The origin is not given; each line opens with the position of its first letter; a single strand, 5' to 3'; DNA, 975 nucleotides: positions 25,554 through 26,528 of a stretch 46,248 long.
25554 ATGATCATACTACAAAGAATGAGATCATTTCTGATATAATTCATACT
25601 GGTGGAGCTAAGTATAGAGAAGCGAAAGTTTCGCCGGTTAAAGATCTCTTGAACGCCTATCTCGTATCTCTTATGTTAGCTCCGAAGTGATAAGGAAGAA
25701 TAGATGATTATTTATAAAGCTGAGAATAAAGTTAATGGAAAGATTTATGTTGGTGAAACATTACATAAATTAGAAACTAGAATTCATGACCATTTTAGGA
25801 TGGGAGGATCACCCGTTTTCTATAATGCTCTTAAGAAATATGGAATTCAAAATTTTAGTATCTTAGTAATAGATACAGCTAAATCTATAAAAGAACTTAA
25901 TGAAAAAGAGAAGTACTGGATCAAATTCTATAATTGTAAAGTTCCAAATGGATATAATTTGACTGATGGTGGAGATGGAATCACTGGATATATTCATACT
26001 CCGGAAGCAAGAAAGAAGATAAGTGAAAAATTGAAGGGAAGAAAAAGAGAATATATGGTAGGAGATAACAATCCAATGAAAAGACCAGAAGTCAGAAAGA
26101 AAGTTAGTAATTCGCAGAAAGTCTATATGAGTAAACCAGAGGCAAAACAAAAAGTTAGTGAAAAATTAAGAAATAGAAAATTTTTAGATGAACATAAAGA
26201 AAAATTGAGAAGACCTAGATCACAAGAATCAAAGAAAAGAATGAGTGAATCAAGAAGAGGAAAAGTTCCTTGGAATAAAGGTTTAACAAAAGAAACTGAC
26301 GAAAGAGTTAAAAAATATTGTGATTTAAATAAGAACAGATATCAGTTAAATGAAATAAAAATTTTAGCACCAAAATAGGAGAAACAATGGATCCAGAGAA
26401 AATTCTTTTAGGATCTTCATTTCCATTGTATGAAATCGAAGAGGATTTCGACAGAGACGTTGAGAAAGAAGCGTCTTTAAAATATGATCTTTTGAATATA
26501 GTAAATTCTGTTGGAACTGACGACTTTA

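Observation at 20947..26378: Paralogous GIY-YIG homing endonuclease genes inserted flush against both ends of the RNA polymerase beta gene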

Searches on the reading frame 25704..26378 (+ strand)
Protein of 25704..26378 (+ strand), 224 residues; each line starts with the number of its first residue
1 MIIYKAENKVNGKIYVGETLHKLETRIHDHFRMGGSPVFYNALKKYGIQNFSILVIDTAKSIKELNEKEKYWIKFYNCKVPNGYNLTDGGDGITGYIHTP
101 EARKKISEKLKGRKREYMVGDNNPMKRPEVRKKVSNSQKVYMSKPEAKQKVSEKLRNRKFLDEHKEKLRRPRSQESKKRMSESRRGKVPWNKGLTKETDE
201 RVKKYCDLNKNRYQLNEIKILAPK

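Call 6: search_protein_families(library=pfam, proteins=[window:25704-26378:+], max_evalue=0.01)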
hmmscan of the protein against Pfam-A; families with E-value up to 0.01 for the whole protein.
window:25704-26378:+ (224 aa): 2 families
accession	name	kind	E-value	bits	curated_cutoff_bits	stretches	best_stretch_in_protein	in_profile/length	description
PF01541.30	GIY-YIG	-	6.8e-09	36.4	22.6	1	2-84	3-77/78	GIY-YIG catalytic domain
PF07460.16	NUMOD3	-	1.8e-08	34.6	20.4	2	170-193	2-25/37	NUMOD3 motif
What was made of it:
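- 25704..26378 (+): GIY-YIG homing endonuclease gene, copy 2 (224 aa). It has a catalytic domain plus two NUMOD3 motifs. Pfam GIY-YIG E 7e-9 and NUMOD3 E 2e-8 (call 6).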

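Call 37: search_solved_structures(query=window:25704-26378:+, max_evalue=0.01, show_alignments=2)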
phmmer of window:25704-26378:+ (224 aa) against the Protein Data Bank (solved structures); distinct sequences matched with E-value up to 0.01: 2.
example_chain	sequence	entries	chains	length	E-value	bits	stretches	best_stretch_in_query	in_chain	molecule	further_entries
1ln0_A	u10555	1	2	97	0.00041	23.5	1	3-89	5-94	intron-associated endonuclease 1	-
1mk0_A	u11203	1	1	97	0.00065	22.8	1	3-89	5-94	Intron-associated endonuclease 1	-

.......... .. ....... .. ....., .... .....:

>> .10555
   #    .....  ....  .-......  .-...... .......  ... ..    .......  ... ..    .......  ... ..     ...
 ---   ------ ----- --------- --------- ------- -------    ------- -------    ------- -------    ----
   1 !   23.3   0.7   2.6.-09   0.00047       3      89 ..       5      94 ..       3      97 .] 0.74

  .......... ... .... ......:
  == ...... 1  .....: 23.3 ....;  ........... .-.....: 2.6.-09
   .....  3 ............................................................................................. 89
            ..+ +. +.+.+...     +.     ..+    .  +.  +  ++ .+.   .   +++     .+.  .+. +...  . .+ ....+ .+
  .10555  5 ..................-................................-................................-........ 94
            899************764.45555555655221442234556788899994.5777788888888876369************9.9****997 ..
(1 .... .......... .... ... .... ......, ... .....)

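Call 70: search_protein_families(library=phrogs, proteins=[window:25704-26378:+], max_evalue=0.001)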
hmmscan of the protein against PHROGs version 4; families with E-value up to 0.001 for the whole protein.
window:25704-26378:+ (224 aa): 5 families
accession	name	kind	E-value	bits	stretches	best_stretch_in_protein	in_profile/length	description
phrog_314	-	DNA, RNA and nucleotide metabolism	1.5e-33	117.6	1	2-213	180-353/574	homing endonuclease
phrog_7168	-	DNA, RNA and nucleotide metabolism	1.3e-21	78.3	1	2-187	3-191/284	homing endonuclease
phrog_5123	-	DNA, RNA and nucleotide metabolism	2.2e-13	51.4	1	2-92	3-95/152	homing endonuclease with GIY-YIG motif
phrog_19446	-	DNA, RNA and nucleotide metabolism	3.8e-13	50.5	1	3-157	4-163/254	homing endonuclease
phrog_20015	-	DNA, RNA and nucleotide metabolism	0.00019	22.6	1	2-32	4-34/46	endonuclease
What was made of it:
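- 25704..26378 (+): PHROG 314 E 1.5e-33 (call 70).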

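Call 77: predict_structure(alignment_id=A3)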
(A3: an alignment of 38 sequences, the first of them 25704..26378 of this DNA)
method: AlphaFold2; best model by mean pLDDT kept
length: 224 residues; sequences in the alignment: 38
mean_pLDDT: 86.6   pTM: 0.55
mean pLDDT of the five models: 86.6, 83.1, 79.9, 79.8, 79.1
residues with pLDDT >= 90: 119; 70-90: 78; 50-70: 21; < 50: 6
segments of 3 or more residues with pLDDT < 50: 219-224
pLDDT, mean of each block of 10 residues (from residue 1): 98 97 96 92 97 98 97 97 93 88 91 62 76 93 96 88 85 86 78 73 81 56 47
secondary structure, 60 per line:
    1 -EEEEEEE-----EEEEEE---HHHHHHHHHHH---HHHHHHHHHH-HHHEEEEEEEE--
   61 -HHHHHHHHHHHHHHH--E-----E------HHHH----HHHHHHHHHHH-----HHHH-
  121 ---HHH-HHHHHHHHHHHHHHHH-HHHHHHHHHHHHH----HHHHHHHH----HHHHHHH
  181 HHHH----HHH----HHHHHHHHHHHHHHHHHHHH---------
elements in order: E2-8 E14-19 H23-33 H37-46 E51-58 H62-76 H92-95 H100-110 H116-119 H128-143 H145-157 H162-169 H174-184 H196-215
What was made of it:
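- On GIY-YIG nuclease superfamily (I-TevI-like homing endonucleases): The model shows a helical C-terminal region (call 77).
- Closest known: I-TevI. Different: The C-terminal region is a run of NUMOD3-like helices (calls 6, 77).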

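Call 79: fold_search(model_id=the predicted structure, library=pdb)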
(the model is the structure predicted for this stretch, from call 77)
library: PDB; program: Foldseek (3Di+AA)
matches with E <= 10: 128; with E <= 0.001: 3
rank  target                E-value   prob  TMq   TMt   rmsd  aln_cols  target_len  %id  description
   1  1mk0                  1.8e-05  1.00  0.34  0.73   2.3        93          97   32  catalytic domain of intron endonuclease I-TevI, E75A mutant (released 2002-10-30)
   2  1ln0_B                3.1e-05  1.00  0.35  0.76   2.1        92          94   32  Structure of the Catalytic Domain of Homing Endonuclease I-TevI (released 2002-10-30)
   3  1ln0_A                5.2e-05  1.00  0.34  0.75   2.2        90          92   31  Structure of the Catalytic Domain of Homing Endonuclease I-TevI (released 2002-10-30)
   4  9u75_D                1.3e-01  0.97  0.30  0.27   4.1        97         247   13  5hmC specific restriction endonuclease Escherichia coli E. coli O157:H7 PD-T4-3 (released 2026-02-11)
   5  7bpm_MODEL_1_A        6.1e-01  0.10  0.14  0.33  11.1        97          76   12  Solution NMR structure of NF2; de novo designed protein with a novel fold (released 2021-03-24)
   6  4kyz_A                8.5e-01  0.15  0.16  0.20   9.5        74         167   20  Three-dimensional structure of triclinic form of de novo design insertion domain, Northeast Structural Genomics Consor (released 2013-07-24)
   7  9c8d_A                1.3e+00  0.03  0.09  0.09  13.3        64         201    8  mouse Seipin/Adig complex (released 2025-08-27)
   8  4ky3_B                1.5e+00  0.08  0.14  0.18   9.7        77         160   18  Three-dimensional Structure of the orthorhombic crystal of computationally designed insertion domain , Northeast Struc (released 2013-06-19)
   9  2z5b_A                1.5e+00  0.04  0.13  0.18   8.5        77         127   14  Crystal Structure of a Novel Chaperone Complex for Yeast 20S Proteasome Assembly (released 2008-01-22)
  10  7qoh_h                1.6e+00  0.11  0.16  0.37   4.2        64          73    8  Unique vertex of the phicrAss001 virion with C5 symmetry imposed (released 2023-03-29)
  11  8tm3_i                1.6e+00  0.06  0.14  0.21   8.6        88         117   10  Human proteasome alpha ring assembly intermediate (released 2024-10-23)
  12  1qys                  1.7e+00  0.09  0.15  0.30   9.7        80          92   19  Crystal structure of Top7: A computationally designed protein with a novel fold (released 2003-11-25)
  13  2jvf_MODEL_1_A        1.7e+00  0.08  0.15  0.29  10.5        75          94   13  Solution structure of M7, a computationally-designed artificial protein (released 2008-08-12)
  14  9e6q_AR               1.8e+00  0.11  0.18  0.40   6.1        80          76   15  Cryo-EM structure of the Pyrobaculum calidifontis 50S ribosomal subunit in complex with Dri (released 2024-11-20)
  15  1m13                  1.8e+00  0.03  0.13  0.12  15.9       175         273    8  Crystal Structure of the Human Pregane X Receptor Ligand Binding Domain in Complex with Hyperforin, a Constituent of St. (released 2003-03-04)
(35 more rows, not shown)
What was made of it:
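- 25704..26378 (+): The model has pLDDT 86.6, and its N-terminal domain matches I-TevI 1MK0/1LN0 with TM 0.73-0.76 (calls 77, 79).
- On GIY-YIG nuclease superfamily (I-TevI-like homing endonucleases): The best PDB matches are the I-TevI catalytic domain, with TM 0.73-0.76 and rmsd 2.1-2.3 A (calls 77, 79).
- The structural model of copy 2 matches 1MK0/1LN0 at TM 0.73-0.76 and rmsd 2.1-2.3 A (calls 77, 79).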

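Call 89: search_dna_similar(query=window:25704-26378:+, collection=phages, mode=protein, max_rows=15)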
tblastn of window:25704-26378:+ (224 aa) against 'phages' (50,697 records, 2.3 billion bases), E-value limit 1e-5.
Records with a match: 597; places in all: 697; records where one place covers at least 80% of the query: 310.
Best place of each record, by identity: <60% 597.
By first word of the organism name: Escherichia 138; Klebsiella 93; Vibrio 29; Bacillus 25; Staphylococcus 25; Enterococcus 25; Pseudomonas 23; Salmonella 22; Acinetobacter 21; uncultured 20; and 43 more.
By host as written in the record: - 82; Escherichia coli 64; Klebsiella pneumoniae 42; Escherichia coli B 21; Enterococcus faecalis 10; Klebsiella pneumoniae MRSN414780 10; Bacillus cereus 9; Escherichia coli str. K-12 substr. MG1655 9; and 209 more.
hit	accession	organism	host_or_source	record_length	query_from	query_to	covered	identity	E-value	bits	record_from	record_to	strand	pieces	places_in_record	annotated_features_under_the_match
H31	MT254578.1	Bacillus phage Izhevsk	Bacillus cereus VKM B-370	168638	2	186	83%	40.6%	7e-28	116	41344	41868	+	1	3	GIY-YIG endonuclease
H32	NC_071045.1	Bacillus phage Izhevsk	Bacillus cereus VKM B-370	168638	2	186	83%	40.6%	7e-28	116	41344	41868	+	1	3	homing endonuclease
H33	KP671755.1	Vibrio phage ValKK3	Vibrio alginolyticus ATCC 17749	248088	2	212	94%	32.6%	1e-10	66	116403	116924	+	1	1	homing endonuclease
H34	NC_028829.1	Vibrio phage ValKK3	Vibrio alginolyticus ATCC 17749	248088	2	212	94%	32.6%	1e-10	66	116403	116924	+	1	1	homing endonuclease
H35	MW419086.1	Bacillus phage 015DV002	Bacillus subtilis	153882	2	204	91%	33.8%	3e-10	65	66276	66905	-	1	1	136: homing endonuclease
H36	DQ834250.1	Staphylococcus phage PH15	HER 414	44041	1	162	72%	42.3%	3e-24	105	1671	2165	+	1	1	putative large terminase subunit | putative SegB homing endonuclease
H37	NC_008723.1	Staphylococcus phage PH15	Staphylococcus epidermidis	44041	1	162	72%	42.3%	3e-24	105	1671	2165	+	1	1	terminase large subunit | homing endonuclease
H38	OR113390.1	Clostridium phage vB_CtyS-FA70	Clostridium sp.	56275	2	187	83%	36.5%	5e-21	96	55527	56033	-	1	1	ITEVIR: putative intron-associated endonuclease 1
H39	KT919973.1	Vibrio phage phi-ST2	Vibrio alginolyticus V1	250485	3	223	99%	30.2%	4e-9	62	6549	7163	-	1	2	SegD homing endonuclease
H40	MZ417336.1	Staphylococcus phage PG-2021_46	Staphylococcus epidermidis I0564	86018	3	218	96%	30.7%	1e-8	61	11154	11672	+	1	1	record has no annotation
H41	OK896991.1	Geobacillus phage GR1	Geobacillus stearothermophilus ATCC ...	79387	3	204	90%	32.2%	5e-9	61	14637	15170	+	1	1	GIY-YIG nuclease family protein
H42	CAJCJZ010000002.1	Enterococcus phage vB_EfaS_140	Gamoneu cheese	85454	3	198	88%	32.8%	7e-15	79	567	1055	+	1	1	Phage-associated homing endonuclease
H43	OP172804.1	Enterococcus phage EH93P1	Enterococcus_B hirae DO93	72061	1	153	68%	41.1%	9e-24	104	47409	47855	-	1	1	hypothetical protein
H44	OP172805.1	Enterococcus phage EH93P2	Enterococcus_B hirae DO93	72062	1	153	68%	41.1%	9e-24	104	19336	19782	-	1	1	hypothetical protein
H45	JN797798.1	Bacillus phage BCU4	Bacillus cereus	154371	3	138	61%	46.3%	3e-25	108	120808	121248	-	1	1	putative endonuclease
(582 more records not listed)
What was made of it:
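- Closest known: Phage T4 seg genes. Different: The sequence lineage differs: the best cultured-phage match is the Bacillus phage Izhevsk GIY-YIG endonuclease at 41% (call 89).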
